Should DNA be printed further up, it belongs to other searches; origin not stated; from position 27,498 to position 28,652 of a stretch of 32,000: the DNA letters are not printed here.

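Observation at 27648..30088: Orphan two-gene cassette (511 aa + acidic 284 aa) of unknown function: candidate defence or toxin-immunity module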

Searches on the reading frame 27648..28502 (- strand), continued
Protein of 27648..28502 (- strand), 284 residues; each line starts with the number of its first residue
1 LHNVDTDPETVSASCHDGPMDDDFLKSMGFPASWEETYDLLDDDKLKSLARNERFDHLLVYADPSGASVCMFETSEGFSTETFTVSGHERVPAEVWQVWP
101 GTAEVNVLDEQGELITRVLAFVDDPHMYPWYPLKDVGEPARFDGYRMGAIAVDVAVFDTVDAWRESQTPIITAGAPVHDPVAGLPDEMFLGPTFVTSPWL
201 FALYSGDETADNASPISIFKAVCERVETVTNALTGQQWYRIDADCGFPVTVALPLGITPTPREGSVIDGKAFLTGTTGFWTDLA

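Call 74: list_cluster_members(proteins=[P0001, P0121, window:27648-28445:-])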
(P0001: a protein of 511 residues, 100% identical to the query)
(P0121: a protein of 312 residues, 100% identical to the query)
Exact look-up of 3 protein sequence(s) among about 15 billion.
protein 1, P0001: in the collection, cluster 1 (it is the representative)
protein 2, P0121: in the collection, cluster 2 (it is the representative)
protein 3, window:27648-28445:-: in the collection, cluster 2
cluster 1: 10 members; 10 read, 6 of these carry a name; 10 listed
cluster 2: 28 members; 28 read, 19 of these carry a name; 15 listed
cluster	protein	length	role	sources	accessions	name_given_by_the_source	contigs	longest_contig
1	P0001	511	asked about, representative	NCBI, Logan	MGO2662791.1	MAG: hypothetical protein ACTH9V_10015 [Propionibacterium freudenreichii]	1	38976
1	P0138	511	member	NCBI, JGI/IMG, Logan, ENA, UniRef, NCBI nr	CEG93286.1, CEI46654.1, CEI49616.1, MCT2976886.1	hypothetical protein FAM22020_002126 [Propionibacterium freudenreichii] | hypothetical protein | hypothetical protein n=1 Tax=Propionibacterium freudenreichii TaxID=1744 ...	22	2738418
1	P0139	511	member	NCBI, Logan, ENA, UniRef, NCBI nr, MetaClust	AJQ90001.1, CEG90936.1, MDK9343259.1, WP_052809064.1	hypothetical protein [Propionibacterium freudenreichii] | hypothetical protein n=1 Tax=Propionibacterium freudenreichii TaxID=1744 ... | status=active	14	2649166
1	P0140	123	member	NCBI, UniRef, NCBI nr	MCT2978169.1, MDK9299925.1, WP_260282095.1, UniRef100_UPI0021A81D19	hypothetical protein FAM23870_000903 [Propionibacterium freudenreichii] | hypothetical protein n=1 Tax=Propionibacterium freudenreichii TaxID=1744 ... | hypothetical protein [Propionibacterium freudenreichii]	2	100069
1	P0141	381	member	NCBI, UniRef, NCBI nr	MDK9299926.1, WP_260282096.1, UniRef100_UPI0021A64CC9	hypothetical protein FAM23870_000904 [Propionibacterium freudenreichii] | hypothetical protein n=1 Tax=Propionibacterium freudenreichii TaxID=1744 ... | hypothetical protein [Propionibacterium freudenreichii]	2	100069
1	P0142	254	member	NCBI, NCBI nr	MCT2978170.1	hypothetical protein EFN79_05240 [Propionibacterium freudenreichii] | hypothetical protein [Propionibacterium freudenreichii]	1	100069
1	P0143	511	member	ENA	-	-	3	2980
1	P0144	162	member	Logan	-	-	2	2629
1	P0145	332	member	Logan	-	-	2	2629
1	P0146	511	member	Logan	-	-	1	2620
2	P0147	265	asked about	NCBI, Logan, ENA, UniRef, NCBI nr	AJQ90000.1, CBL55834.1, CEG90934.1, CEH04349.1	hypothetical protein EFN20_11395 [Propionibacterium freudenreichii] | Uncharacterized protein n=4 Tax=Propionibacterium freudenreichii TaxID=1744 ... | hypothetical protein [Propionibacterium freudenreichii]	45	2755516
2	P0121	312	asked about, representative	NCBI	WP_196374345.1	hypothetical protein, partial [Propionibacterium freudenreichii]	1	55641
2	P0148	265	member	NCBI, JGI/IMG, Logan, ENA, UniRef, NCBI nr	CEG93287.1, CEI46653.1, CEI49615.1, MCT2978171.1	hypothetical protein FAM22020_002125 [Propionibacterium freudenreichii] | hypothetical protein | hypothetical protein n=1 Tax=Propionibacterium freudenreichii TaxID=1744 ...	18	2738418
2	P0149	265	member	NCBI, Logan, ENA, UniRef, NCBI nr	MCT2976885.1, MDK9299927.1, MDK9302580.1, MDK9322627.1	hypothetical protein [Propionibacterium freudenreichii] | hypothetical protein n=1 Tax=Propionibacterium freudenreichii TaxID=1744 ...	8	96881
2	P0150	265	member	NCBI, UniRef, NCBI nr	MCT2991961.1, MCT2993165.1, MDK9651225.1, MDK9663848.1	hypothetical protein [Propionibacterium freudenreichii] | hypothetical protein n=1 Tax=Propionibacterium freudenreichii TaxID=1744 ...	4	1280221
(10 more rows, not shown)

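Call 75: find_encoding_contigs(protein=window:27648-28445:-, flank=6000, max_places=10)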
Protein window:27648-28445:- (265 aa): 23 contigs read that carry it; 10 places shown.
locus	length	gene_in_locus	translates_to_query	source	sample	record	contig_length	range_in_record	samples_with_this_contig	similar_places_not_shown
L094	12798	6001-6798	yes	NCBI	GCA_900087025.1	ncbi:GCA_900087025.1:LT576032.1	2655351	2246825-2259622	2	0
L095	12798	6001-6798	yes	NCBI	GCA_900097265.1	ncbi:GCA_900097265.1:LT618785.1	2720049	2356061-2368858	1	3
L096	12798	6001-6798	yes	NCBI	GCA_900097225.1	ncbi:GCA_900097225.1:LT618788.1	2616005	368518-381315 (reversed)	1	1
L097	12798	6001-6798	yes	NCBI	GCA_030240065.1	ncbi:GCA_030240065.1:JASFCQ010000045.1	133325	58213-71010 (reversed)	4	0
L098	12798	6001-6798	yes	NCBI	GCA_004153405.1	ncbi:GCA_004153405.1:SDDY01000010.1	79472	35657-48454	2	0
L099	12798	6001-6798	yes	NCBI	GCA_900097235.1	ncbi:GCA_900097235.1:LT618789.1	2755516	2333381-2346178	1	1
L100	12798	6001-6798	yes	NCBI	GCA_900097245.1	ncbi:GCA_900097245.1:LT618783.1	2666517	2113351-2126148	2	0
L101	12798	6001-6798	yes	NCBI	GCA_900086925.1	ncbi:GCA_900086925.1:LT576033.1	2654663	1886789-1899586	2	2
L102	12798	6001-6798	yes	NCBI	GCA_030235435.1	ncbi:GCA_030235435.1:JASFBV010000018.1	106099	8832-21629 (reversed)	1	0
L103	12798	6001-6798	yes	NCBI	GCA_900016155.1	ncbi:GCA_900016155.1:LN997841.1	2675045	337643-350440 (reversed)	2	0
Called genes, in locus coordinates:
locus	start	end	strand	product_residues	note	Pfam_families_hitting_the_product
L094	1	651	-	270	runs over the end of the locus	PF00106:adh_short, PF08659:KR, PF13561:adh_short_C2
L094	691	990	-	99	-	PF02826:2-Hacid_dh_C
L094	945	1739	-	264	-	PF02826:2-Hacid_dh_C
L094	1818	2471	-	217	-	PF00702:Hydrolase, PF12710:HAD, PF13419:HAD_2, PF13242:Hydrolase_like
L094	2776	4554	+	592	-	-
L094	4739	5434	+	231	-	-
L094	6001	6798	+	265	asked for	-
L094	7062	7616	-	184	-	PF01610:DDE_Tnp_ISL3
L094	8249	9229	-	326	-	PF12787:EcsC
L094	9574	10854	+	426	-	PF01610:DDE_Tnp_ISL3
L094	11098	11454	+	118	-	PF05973:Gp49 (weak)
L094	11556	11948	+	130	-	PF13560:HTH_31 (weak), PF01381:HTH_3 (weak)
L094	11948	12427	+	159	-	-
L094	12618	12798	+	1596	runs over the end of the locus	PF13156:Mrr_cat_2, PF00270:DEAD, PF04851:ResIII, PF00271:Helicase_C, PF22240:ISP_coupler, PF18135:Type_ISP_C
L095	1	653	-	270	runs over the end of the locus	PF00106:adh_short, PF23441:SDR (faint), PF08659:KR, PF13561:adh_short_C2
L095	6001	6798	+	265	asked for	-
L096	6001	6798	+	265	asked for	-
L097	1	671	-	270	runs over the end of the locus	PF00106:adh_short, PF08659:KR, PF13561:adh_short_C2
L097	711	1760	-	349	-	PF02826:2-Hacid_dh_C, PF01262:AlaDh_PNT_C (faint), PF03446:NAD_binding_2 (weak)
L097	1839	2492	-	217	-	PF00702:Hydrolase, PF12710:HAD, PF13419:HAD_2, PF13242:Hydrolase_like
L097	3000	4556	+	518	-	-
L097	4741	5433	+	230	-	-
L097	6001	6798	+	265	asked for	-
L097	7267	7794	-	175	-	PF00210:Ferritin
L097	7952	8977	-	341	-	PF02517:Rce1-like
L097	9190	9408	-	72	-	-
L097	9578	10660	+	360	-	PF00501:AMP-binding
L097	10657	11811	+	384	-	PF00108:Thiolase_N, PF02803:Thiolase_C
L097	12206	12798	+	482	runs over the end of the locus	PF07690:MFS_1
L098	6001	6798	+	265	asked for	-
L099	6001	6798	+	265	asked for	-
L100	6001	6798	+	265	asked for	-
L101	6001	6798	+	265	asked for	-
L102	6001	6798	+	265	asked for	-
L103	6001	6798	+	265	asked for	-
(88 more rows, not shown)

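Call 76: search_protein_representatives(alignment_id=A2)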
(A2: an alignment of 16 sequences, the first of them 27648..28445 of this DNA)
Query: 16 sequences, 264 profile positions. Proteins with E-value up to 0.001 (for the whole library): 170; up to 1e-10: 82; up to 1e-30: 37. The best 150 are listed.
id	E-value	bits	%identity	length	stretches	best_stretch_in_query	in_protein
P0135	1.1e-99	349.3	-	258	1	1-261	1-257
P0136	1.9e-91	322.2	-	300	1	4-259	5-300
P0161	1.9e-86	305.8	-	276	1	4-260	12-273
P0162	6.0e-85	300.9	-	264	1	1-258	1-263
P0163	7.0e-78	277.7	-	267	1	4-257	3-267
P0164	2.2e-73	263.0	-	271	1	1-258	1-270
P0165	4.7e-73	261.9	-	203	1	53-259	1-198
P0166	5.2e-72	258.5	-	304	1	1-258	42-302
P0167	5.2e-68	245.4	-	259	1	7-253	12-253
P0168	5.2e-68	245.4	-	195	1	69-258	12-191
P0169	7.9e-68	244.8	-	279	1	5-262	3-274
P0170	5.2e-66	238.8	-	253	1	1-260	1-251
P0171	2.1e-65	236.9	-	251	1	1-260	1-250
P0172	2.5e-65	236.6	-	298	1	5-260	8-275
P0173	5.1e-62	225.8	-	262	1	1-262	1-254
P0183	7.1e-44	166.3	-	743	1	4-187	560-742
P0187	6.5e-38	146.7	-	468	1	4-254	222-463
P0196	1.3e-28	116.3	-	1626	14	37-112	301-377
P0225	8.2e-16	74.3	-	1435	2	191-259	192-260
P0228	1.1e-14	70.6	-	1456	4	204-261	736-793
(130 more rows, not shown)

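Call 80: search_protein_families(library=padloc, proteins=[L094:2776-4554:+, L094:4739-5434:+, L097:3000-4556:+, L094:8249-9229:-, L094:11098-11454:+, L094:11556-11948:+, L094:11948-12427:+], max_evalue=0.001)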
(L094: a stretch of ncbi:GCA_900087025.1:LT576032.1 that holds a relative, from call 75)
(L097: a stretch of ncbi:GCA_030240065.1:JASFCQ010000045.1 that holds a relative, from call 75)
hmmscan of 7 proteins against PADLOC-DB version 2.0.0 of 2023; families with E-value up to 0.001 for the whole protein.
L094:2776-4554:+ (592 aa): 0 families

L094:4739-5434:+ (231 aa): 0 families

L097:3000-4556:+ (518 aa): 0 families

L094:8249-9229:- (326 aa): 1 family
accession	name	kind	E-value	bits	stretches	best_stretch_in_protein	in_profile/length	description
PDLC04988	PDC-S29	-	5.5e-08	30.6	1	171-305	83-210/220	-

L094:11098-11454:+ (118 aa): 0 families

L094:11556-11948:+ (130 aa): 8 families
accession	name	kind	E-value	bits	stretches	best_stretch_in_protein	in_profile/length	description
PDLC03949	RmrA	-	9e-07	26.1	1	35-124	8-96/363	-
PDLC02926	HTH_VI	-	1.6e-06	26.2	1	31-88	3-61/92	-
PDLC04142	capH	-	3.9e-05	22.7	1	30-98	7-74/103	capH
PDLC03951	RmrA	-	0.00011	19.3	1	33-94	12-74/400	-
PDLC03954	RmrA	-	0.00012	19.1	1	34-99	15-81/380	-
PDLC03952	RmrA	-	0.00021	18.3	1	24-95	16-89/395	-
PDLC03955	RmrA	-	0.00023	18.5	1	35-96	26-88/371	-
PDLC03953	RmrA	-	0.00072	16.9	1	32-112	8-86/373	-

L094:11948-12427:+ (159 aa): 1 family
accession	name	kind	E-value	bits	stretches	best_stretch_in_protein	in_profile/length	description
PDLC04072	PD-T4-9_C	-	2.2e-05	22.6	1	65-149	43-123/135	-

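Call 82: search_protein_families(library=pfam, proteins=[L094:2776-4554:+, L094:4739-5434:+, L104:3202-3882:+, L104:4104-4361:+, L104:4507-4914:-, P0196, P0183, P0187, P0225, P0228], max_evalue=0.01)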
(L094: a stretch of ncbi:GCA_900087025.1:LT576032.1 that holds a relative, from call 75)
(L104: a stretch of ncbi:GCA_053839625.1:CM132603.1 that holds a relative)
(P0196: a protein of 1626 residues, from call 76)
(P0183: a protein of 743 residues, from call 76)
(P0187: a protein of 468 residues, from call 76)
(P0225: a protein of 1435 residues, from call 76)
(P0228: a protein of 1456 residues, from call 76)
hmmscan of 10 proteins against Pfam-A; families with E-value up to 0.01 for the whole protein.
L094:2776-4554:+ (592 aa): 0 families

L094:4739-5434:+ (231 aa): 0 families

L104:3202-3882:+ (226 aa): 0 families

L104:4104-4361:+ (85 aa): 0 families

L104:4507-4914:- (135 aa): 0 families

P0196 (1626 aa): 16 families
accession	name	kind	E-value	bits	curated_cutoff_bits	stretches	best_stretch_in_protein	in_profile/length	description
PF17963.7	Big_9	-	1.1e-85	283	23.6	15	281-364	1-86/89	Bacterial Ig domain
PF02368.24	Big_2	-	4.1e-64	212.9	22.8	12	314-354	34-70/79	Bacterial Ig-like domain (group 2)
PF17892.7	Cadherin_5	-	1.4e-43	147.1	26.5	8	304-368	31-97/98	Cadherin-like domain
PF13629.12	T2SS-T3SS_pil_N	-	3.1e-24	84.9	23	0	232-267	29-62/72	Pilus formation protein N terminal region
PF05345.18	He_PIG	-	1.8e-20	73.6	24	0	738-824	1-96/96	Putative Ig domain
PF00564.30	PB1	-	1.8e-18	66.7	23.6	0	208-229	39-60/84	PB1 domain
PF00801.26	PKD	-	3.4e-18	65.9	23.5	1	293-362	10-75/80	PKD domain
PF18911.6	PKD_4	-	7.8e-14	51.9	27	2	99-181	1-80/85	PKD domain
PF17803.7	Cadherin_4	-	1.7e-13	51.3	25.1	1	275-334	5-67/71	Bacterial cadherin-like domain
PF07041.16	DUF1327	-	9.5e-11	42.2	25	0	514-551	3-39/93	Protein of unknown function (DUF1327)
PF12988.13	TraQ_transposon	-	2.1e-09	37.9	27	0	238-273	93-128/133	TraQ conjugal transfer protein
PF22352.2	K319L-like_PKD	-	2.3e-09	37.6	27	0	605-641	48-84/84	K319L-like, PKD domain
PF03459.23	TOBE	-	3.2e-07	30.9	22.3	0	149-176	4-31/64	TOBE domain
PF02494.22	HYR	-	1.7e-06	28.7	21.7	0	594-641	39-81/81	HYR domain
PF07495.19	Y_Y_Y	-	5.9e-06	26.5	26.6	0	331-368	24-62/65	Y_Y_Y domain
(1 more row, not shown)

P0183 (743 aa): 1 family
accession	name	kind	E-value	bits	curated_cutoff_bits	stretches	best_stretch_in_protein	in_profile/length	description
PF04434.22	SWIM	-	6.5e-05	22.8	19.6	1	62-84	12-35/38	SWIM zinc finger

P0187 (468 aa): 0 families

P0225 (1435 aa): 1 family
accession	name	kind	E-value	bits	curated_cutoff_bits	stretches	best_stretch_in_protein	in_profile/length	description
PF04434.22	SWIM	-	8e-05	22.5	19.6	1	908-939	1-34/38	SWIM zinc finger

P0228 (1456 aa): 0 families
